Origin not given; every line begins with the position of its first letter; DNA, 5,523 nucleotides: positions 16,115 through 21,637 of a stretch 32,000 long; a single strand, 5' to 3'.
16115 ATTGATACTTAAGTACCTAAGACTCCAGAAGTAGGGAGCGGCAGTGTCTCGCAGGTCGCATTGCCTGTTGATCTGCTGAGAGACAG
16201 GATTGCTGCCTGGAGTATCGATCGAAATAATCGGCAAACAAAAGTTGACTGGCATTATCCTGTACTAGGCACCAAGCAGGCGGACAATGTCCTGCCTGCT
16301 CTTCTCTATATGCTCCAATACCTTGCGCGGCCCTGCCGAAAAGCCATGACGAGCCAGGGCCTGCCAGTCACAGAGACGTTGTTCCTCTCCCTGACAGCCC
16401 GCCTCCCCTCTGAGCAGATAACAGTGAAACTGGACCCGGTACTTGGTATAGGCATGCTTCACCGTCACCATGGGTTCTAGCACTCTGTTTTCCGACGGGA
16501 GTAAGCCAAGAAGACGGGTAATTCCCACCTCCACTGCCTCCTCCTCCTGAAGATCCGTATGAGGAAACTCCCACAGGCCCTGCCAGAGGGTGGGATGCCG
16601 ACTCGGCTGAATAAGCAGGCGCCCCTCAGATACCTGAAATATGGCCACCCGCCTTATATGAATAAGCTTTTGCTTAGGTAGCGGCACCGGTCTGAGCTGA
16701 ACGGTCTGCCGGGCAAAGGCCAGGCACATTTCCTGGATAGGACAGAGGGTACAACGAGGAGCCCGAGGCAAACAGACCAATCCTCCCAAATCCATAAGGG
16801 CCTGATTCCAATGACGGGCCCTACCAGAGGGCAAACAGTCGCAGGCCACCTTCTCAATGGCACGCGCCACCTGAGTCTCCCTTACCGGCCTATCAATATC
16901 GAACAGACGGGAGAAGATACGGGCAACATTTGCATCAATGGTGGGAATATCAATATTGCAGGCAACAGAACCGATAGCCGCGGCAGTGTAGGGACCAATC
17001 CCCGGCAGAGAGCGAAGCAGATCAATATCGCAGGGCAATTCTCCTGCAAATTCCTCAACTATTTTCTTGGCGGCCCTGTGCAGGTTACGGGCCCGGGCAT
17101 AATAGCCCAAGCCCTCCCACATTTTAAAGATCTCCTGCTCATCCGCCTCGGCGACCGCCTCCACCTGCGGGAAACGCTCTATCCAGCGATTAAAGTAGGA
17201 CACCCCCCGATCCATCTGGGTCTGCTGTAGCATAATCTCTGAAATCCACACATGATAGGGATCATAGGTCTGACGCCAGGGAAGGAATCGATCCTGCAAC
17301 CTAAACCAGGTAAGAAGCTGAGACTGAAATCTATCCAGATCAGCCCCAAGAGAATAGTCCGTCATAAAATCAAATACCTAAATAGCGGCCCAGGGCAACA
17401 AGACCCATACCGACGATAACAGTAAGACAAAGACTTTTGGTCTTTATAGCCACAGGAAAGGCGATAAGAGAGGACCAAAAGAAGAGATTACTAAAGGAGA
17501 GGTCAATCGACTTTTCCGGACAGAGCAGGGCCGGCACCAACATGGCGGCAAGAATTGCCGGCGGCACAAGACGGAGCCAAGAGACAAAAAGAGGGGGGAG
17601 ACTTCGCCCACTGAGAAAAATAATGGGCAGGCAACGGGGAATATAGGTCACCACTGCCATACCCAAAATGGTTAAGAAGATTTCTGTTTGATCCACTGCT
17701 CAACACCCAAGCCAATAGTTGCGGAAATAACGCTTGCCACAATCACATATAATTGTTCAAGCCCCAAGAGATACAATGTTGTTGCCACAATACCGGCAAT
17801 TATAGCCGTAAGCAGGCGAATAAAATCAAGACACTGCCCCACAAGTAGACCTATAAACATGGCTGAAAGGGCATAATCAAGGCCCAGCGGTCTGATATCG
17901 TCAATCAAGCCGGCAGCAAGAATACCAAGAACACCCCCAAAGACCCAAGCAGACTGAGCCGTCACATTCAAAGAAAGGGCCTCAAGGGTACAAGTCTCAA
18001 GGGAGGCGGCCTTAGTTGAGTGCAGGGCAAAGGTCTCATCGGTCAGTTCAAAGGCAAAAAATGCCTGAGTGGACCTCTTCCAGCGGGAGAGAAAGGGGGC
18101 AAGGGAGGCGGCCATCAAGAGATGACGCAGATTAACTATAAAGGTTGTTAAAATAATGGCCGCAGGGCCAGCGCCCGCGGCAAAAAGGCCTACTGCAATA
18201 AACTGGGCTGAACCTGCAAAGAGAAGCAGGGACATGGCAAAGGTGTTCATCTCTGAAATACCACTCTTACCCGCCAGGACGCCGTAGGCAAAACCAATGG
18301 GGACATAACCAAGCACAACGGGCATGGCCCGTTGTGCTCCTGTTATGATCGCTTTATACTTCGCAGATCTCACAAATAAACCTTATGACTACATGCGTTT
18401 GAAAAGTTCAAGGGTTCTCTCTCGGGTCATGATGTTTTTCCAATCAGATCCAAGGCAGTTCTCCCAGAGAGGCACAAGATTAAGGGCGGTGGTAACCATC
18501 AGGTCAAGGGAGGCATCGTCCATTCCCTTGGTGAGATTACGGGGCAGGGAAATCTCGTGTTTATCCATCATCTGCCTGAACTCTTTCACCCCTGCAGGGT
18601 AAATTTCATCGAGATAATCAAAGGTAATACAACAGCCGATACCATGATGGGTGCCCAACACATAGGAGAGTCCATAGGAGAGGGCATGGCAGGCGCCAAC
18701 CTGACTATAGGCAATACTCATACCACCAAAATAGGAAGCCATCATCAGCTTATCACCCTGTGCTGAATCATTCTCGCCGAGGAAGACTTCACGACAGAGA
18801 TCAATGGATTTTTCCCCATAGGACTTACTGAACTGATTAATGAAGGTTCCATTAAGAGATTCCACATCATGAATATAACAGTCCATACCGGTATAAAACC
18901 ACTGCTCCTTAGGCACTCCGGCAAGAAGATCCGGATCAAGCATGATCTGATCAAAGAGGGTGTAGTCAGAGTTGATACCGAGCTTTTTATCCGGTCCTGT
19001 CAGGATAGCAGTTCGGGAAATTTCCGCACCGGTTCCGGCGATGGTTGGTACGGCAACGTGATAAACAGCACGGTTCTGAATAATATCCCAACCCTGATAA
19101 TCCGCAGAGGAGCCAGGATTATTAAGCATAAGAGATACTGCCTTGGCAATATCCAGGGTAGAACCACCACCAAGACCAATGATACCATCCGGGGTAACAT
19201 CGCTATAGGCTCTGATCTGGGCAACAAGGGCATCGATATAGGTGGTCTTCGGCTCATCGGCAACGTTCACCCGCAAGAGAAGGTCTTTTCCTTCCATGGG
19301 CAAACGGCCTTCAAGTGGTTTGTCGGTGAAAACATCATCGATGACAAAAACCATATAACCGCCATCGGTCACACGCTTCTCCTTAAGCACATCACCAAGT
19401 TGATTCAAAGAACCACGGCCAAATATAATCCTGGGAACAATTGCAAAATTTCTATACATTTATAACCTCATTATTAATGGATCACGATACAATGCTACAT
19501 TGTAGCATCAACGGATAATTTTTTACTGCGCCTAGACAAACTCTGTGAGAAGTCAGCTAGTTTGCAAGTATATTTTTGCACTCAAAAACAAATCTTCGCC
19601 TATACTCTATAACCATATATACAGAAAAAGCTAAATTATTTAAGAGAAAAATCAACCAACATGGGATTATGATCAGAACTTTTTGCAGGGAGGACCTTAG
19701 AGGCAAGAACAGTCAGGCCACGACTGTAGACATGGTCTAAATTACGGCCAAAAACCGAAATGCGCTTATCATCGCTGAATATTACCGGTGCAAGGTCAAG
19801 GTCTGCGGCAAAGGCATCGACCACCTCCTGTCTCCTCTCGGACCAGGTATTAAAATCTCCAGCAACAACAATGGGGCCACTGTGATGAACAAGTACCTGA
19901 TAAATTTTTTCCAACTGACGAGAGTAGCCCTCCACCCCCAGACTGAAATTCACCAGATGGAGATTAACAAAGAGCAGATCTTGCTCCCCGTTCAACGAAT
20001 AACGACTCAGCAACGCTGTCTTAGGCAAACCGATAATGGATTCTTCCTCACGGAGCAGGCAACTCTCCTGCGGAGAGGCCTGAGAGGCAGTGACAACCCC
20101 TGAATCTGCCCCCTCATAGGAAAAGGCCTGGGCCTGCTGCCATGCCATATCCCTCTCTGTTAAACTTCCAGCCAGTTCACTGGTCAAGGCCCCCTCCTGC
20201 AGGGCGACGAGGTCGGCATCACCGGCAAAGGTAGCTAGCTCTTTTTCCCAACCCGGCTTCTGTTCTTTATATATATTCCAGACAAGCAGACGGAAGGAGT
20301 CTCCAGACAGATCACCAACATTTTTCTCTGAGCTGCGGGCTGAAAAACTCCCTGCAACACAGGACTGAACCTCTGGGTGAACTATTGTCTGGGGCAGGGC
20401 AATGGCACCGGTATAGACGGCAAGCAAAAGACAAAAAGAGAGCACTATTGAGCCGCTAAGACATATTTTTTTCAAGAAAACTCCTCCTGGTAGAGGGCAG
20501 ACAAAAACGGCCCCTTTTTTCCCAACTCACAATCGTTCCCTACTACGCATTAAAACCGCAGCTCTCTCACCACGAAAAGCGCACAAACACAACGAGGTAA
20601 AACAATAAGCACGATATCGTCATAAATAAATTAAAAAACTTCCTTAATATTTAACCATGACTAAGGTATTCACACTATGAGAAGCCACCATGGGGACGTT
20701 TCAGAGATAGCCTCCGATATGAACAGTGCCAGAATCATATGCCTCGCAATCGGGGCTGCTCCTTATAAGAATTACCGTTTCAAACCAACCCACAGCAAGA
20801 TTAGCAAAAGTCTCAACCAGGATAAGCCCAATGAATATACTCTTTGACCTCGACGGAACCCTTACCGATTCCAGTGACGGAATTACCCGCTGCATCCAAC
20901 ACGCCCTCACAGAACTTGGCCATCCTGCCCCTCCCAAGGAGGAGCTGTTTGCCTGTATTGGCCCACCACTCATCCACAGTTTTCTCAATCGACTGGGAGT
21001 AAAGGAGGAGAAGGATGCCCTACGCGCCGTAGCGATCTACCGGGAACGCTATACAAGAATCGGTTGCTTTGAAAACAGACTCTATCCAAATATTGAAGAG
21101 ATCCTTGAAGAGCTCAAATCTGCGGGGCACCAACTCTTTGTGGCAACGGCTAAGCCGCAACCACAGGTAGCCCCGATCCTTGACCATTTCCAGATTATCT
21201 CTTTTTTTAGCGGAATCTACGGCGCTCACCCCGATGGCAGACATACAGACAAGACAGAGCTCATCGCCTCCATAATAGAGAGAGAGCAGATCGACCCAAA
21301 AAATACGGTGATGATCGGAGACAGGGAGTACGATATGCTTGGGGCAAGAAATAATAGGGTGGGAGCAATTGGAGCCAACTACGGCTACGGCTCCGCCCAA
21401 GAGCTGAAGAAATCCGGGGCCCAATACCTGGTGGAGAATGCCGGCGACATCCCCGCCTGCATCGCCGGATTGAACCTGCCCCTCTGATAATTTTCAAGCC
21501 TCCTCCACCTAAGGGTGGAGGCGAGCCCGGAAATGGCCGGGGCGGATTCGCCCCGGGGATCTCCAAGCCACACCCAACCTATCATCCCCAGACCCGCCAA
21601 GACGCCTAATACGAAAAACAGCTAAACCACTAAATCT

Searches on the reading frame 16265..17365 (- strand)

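Call 44: search_protein_families(library=pfam, proteins=[window:16265-17365:-], max_evalue=0.00001)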
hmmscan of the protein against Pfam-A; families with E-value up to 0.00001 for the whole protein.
window:16265-17365:- (366 aa): 3 families
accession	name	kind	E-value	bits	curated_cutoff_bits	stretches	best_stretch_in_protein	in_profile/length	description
PF00730.31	HhH-GPD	-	4.4e-21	75.7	26.2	1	41-172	1-104/108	HhH-GPD superfamily base excision DNA repair protein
PF14815.12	NUDIX_4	-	1.4e-15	57.5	35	1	240-351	2-112/113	NUDIX domain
PF00633.29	HHH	-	2.6e-06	27.4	24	1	106-131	2-27/30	Helix-hairpin-helix motif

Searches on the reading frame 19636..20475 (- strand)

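Call 44: search_protein_families(library=pfam, proteins=[window:19636-20475:-], max_evalue=0.00001)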
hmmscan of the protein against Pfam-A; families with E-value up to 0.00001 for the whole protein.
window:19636-20475:- (279 aa): 1 family
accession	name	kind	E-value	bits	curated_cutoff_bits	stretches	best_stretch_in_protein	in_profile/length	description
PF03372.29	Exo_endo_phos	-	3.7e-13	50.2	24.5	1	65-269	2-225/225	Endonuclease/Exonuclease/phosphatase family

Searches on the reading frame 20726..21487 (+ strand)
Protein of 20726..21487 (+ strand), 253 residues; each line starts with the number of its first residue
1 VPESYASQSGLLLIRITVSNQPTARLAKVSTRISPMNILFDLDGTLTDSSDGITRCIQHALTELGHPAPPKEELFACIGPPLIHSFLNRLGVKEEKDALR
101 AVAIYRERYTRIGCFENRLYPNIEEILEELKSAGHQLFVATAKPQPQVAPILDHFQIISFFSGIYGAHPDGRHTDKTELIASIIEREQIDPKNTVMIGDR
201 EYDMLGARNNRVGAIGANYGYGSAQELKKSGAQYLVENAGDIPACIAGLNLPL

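Call 44: search_protein_families(library=pfam, proteins=[window:20726-21487:+], max_evalue=0.00001)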
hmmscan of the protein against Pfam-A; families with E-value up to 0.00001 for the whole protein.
window:20726-21487:+ (253 aa): 5 families
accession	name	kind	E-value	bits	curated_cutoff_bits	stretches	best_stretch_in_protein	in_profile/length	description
PF13419.12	HAD_2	-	3.1e-34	119.1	23.8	1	38-216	1-177/178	Haloacid dehalogenase-like hydrolase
PF00702.32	Hydrolase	-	4.8e-23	83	26.4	1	38-209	4-189/191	haloacid dehalogenase-like hydrolase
PF12710.13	HAD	-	1e-15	59.1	27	1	38-204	1-185/189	haloacid dehalogenase-like hydrolase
PF08282.18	Hydrolase_3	-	1.3e-09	38.6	20.9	0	119-167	16-64/255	haloacid dehalogenase-like hydrolase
PF13242.12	Hydrolase_like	-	7.4e-06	26.2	22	0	179-236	9-69/75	HAD-hyrolase-like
